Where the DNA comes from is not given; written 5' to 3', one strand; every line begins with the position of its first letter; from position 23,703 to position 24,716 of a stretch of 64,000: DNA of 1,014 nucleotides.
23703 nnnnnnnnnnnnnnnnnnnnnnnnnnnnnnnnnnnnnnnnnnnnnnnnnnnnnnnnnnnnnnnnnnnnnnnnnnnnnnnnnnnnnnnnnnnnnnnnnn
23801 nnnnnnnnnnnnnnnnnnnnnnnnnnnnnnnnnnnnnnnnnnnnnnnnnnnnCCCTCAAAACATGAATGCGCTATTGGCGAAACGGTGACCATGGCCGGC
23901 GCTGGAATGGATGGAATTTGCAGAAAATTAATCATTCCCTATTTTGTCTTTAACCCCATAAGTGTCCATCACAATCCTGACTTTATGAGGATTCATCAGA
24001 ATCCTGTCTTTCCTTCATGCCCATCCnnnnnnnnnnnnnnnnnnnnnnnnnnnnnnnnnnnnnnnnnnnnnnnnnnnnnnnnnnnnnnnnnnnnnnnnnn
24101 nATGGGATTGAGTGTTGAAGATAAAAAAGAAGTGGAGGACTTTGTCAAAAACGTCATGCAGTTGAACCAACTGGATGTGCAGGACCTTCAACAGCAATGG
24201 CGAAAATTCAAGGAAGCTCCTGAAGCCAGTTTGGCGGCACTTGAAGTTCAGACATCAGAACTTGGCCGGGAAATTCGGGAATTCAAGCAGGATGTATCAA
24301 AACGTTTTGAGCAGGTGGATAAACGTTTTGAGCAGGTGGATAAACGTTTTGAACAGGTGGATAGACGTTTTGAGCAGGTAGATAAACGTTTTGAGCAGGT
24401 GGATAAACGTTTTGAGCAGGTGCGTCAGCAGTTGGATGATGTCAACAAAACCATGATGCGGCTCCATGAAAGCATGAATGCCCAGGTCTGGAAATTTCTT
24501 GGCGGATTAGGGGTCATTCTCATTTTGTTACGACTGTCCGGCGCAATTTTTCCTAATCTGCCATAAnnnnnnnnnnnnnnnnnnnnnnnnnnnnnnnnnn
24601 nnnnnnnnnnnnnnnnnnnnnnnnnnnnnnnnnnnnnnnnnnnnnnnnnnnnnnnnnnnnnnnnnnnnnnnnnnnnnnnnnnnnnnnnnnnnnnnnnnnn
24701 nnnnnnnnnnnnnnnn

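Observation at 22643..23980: BrnT/BrnA toxin-antitoxin cassette bracketed by near-identical 126-bp direct repeats and next to a MITE-like element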

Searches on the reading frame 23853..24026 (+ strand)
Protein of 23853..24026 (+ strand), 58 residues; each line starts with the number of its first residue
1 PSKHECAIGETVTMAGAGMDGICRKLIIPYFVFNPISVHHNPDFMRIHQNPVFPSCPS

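Call 71: search_protein_representatives(protein=window:23853-24026:+)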
Query: 58 residues. Proteins with E-value up to 0.001 (for the whole library): 1; up to 1e-10: 0; up to 1e-30: 0. The best 1 are listed.
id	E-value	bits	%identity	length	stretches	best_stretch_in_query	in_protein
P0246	1.1e-04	38.3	43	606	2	25-47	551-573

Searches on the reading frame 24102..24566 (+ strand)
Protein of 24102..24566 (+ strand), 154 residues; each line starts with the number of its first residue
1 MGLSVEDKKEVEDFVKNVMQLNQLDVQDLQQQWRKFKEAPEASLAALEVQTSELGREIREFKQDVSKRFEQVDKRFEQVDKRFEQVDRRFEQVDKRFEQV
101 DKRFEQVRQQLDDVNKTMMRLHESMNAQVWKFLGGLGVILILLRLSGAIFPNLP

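Call 13: search_protein_families(library=pfam, proteins=[window:24102-24566:+], max_evalue=0.01)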
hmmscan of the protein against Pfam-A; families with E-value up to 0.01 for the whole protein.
window:24102-24566:+ (154 aa): 31 families (the best 25 are shown)
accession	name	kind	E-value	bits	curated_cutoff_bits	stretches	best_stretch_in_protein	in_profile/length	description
PF01920.25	Prefoldin_2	-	6.6e-06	26.5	27.6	0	25-71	59-105/106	Prefoldin subunit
PF07889.17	DUF1664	-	0.00011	22.6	34.6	1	50-122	49-121/124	Protein of unknown function (DUF1664)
PF10498.14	IFT57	-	0.00015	21.3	40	1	29-126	216-320/360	Intra-flagellar transport protein 57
PF09763.15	Sec3_CC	-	0.0003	21.1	27.1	1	51-117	5-71/133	Exocyst complex component Sec3, coiled-coil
PF04513.17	Baculo_PEP_C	-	0.00052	20.5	38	1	43-125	21-101/140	Baculovirus polyhedron envelope protein, PEP, C terminus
PF10372.14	CdaS_N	-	0.00082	19.9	27.2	0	98-120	12-34/69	Diadenylate cyclase CdaS, N-terminal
PF06103.16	DUF948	-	0.00088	19.8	37.2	0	41-86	32-77/89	Bacterial protein of unknown function (DUF948)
PF00804.31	Syntaxin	-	0.0012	19.2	26.7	0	10-86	3-77/157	Syntaxin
PF21773.2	ODAD1_CC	-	0.0015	18.1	27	1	46-118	202-274/287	ODAD1 central coiled coil region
PF10241.14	KxDL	-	0.0022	18.7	27.2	0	84-127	37-80/86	Uncharacterized conserved protein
PF02601.20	Exonuc_VII_L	-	0.0022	18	35.9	1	45-120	147-223/315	Exonuclease VII, large subunit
PF11932.13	DUF3450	-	0.0022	17.8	32.6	1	41-126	25-110/241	Protein of unknown function (DUF3450)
PF17111.11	PigL_N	-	0.0024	17.7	27.2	0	6-105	97-195/209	Pigment biosynthesis cluster protein PigL N-terminal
PF20667.3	Sec10_N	-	0.0025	18.3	27.4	1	41-124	9-92/118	Exocyst complex component Sec10, N-terminal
PF10392.15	COG5_N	-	0.0027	18.4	31.2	0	25-80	56-110/132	Conserved oligomeric Golgi complex subunit 5, N-terminal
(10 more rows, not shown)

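Call 15: find_encoding_contigs(protein=window:24102-24566:+, flank=10000, max_places=10)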
Protein window:24102-24566:+ (154 aa): no gene with exactly this product is on record in the collection.

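Call 34: list_cluster_members(proteins=[window:24102-24566:+, window:21832-22074:-, window:23429-23674:+, window:23393-23674:+])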
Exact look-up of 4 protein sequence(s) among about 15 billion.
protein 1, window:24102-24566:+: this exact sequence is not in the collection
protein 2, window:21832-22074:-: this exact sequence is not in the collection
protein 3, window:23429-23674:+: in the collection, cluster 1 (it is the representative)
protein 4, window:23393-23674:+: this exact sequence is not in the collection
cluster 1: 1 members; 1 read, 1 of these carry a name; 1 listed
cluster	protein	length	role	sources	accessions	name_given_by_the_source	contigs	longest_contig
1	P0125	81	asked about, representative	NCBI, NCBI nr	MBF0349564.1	MAG: CopG family transcriptional regulator [SAR324 cluster bacterium] | CopG family transcriptional regulator [SAR324 cluster bacterium]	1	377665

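Call 36: find_homologous_proteins(query=window:24102-24566:+, max_evalue=0.00001)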
Query window:24102-24566:+ (154 aa): 5142 proteins with E <= 0.00001 among 8000 candidates; the best 120 are listed.
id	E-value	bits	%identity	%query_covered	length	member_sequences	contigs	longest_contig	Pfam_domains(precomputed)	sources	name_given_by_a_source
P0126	1.0e-69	251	84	100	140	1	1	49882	PF01920.26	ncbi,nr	ncbi:MAG: hypothetical protein HQM11_17915 [SAR324 cluster bacterium]|nr:hypothetical protein [SAR32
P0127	7.2e-61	222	69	100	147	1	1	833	PF01519.23,PF01920.26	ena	-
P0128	1.3e-60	221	62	100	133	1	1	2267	PF01519.23,PF01920.26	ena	-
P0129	5.0e-50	187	62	100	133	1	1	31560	-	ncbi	ncbi:hypothetical protein WDW89_25695 [Deltaproteobacteria bacterium TL4]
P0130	1.2e-46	176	59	100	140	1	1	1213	-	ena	-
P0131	1.6e-45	172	55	100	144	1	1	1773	-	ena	-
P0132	4.0e-41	158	54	99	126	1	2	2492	-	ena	-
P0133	1.1e-34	137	45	73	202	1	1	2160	PF02601.21,PF10779.15,PF07889.18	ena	-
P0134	2.2e-34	136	74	35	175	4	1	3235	PF27742.1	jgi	-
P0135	5.6e-34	135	54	58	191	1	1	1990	PF02601.21,PF10498.15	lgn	-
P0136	5.8e-32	128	49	66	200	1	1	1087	-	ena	-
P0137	6.6e-32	128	44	74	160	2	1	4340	PF01601.22,PF07889.18,PF27742.1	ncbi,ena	-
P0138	1.5e-31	127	54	56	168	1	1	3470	-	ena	-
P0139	1.7e-31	127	57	49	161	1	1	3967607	PF07889.18,PF06160.18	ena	-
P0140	4.0e-31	126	89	31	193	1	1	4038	-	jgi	-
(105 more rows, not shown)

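Call 38: find_encoding_contigs(protein=P0126, flank=10000)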
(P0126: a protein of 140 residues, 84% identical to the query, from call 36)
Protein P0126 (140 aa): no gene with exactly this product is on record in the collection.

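Call 48: find_encoding_contigs(protein=P0129, flank=4000, max_places=3)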
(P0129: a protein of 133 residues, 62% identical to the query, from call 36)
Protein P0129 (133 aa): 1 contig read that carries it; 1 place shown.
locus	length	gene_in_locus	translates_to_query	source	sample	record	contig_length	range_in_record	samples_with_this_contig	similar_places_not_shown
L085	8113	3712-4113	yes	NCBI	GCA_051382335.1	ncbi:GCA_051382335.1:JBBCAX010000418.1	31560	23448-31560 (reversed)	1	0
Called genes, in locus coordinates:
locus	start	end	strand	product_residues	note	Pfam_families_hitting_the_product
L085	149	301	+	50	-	-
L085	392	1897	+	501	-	-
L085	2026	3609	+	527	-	PF00535:Glycos_transf_2 (weak), PF13489:Methyltransf_23, PF08241:Methyltransf_11, PF08242:Methyltransf_12, PF13649:Methyltransf_25, PF13847:Methyltransf_31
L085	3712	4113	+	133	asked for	-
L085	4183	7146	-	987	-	PF00512:HisKA (faint), PF02743:dCache_1, PF17201:Cache_3-Cache_2 (weak), PF00989:PAS, PF08448:PAS_4, PF13426:PAS_9, PF02518:HATPase_c, PF00072:Response_reg, +1 more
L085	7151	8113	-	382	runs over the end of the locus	PF13433:Peripla_BP_5, PF13458:Peripla_BP_6, PF01094:ANF_receptor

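Call 49: find_encoding_contigs(protein=P0127, flank=2000, max_places=3)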
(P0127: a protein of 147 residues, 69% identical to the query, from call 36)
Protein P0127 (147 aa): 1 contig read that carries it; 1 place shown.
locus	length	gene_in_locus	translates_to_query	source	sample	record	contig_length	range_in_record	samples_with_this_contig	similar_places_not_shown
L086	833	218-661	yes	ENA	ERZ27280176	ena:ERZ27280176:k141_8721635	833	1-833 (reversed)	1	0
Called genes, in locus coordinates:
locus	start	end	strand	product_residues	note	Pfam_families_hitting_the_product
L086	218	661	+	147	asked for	PF01920:Prefoldin_2 (faint), PF01519:DUF16 (faint)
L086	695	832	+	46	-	?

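Call 52: search_protein_families(library=ncbifam, proteins=[window:24102-24566:+], max_evalue=0.01)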
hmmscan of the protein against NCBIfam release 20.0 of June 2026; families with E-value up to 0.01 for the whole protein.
window:24102-24566:+ (154 aa): 23 families
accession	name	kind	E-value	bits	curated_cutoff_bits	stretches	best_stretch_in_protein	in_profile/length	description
TIGR04211.1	SH3_and_anchor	equivalog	1.5e-05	24.7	65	1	5-141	43-176/198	TIGR04211 family SH3 domain-containing protein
NF053563.1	Rkd4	equivalog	1.9e-05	23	860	1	4-119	436-547/747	arcadin-4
NF003034.1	PRK03918.1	equivalog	3.1e-05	22.2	700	1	8-124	272-384/878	DNA double-strand break repair ATPase Rad50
NF041034.1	Rad50_Sulf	equivalog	3.2e-05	22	1000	1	10-122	588-697/872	DNA double-strand break repair ATPase Rad50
TIGR02168.1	SMC_prok_B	equivalog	4.2e-05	21.5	567.35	1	8-127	303-425/1181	chromosome segregation protein SMC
NF045487.1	ASRP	equivalog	6.3e-05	21.8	300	1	8-126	330-446/593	archaea-specific SMC-related protein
TIGR04527.1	mycoplas_twoTM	subfamily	0.00014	21.6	125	1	11-124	56-176/248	MG_279/MG_280 family protein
NF047515.1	SpiroCoCo_C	equivalog_domain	0.00034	19.9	125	1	56-124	131-202/313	SpiroCoCo family coiled-coil protein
TIGR02169.1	SMC_prok_A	equivalog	0.00059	17.6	729.4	1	17-125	309-416/1165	chromosome segregation protein SMC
NF048001.1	GTP_morpho_1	equivalog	0.0012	18.6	50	0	79-103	22-46/70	GTA head formation protein, RCAP_rcc01685 family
NF053712.1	repair_DEAH_YoaA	equivalog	0.003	16.3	680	1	11-126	246-364/630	DNA repair helicase YoaA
NF009344.0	PRK12705.1-1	equivalog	0.0031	16.2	831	1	27-116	84-201/572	hypothetical protein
NF002572.0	PRK02224.1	equivalog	0.0033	15.7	1087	1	12-124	327-441/888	DNA double-strand break repair ATPase Rad50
NF047516.1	LA_3659_fam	equivalog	0.0036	16.9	36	1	41-127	95-182/221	LA_3659 family protein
NF047514.1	SpiroCoCo_N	equivalog_domain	0.0036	16.9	75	1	41-127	95-182/221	SpiroCoCo family coiled-coil protein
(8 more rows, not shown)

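Call 88: search_protein_families(library=pfam, alignment_id=A3, max_evalue=0.01)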
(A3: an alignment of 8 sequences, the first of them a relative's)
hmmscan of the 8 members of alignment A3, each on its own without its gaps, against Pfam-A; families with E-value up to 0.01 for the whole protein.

A. member 1, P0125 (81 aa): 1 family
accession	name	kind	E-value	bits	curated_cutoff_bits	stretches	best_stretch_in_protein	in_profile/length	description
PF12441.14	CopG_antitoxin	-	0.00036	21.7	28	1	27-67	35-76/79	CopG antitoxin of type II toxin-antitoxin system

B. families by the number of members that match (of 8 scanned): 5 families
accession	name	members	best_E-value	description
PF12441.14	CopG_antitoxin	7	0.00017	CopG antitoxin of type II toxin-antitoxin system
PF14384.12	BrnA_antitoxin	4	1.2e-05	BrnA antitoxin of type II toxin-antitoxin system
PF19891.5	DUF6364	3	0.00033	Family of unknown function (DUF6364)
PF01402.27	RHH_1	2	0.0022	Ribbon-helix-helix protein, copG family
PF19807.5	DUF6290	1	0.0091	Family of unknown function (DUF6290)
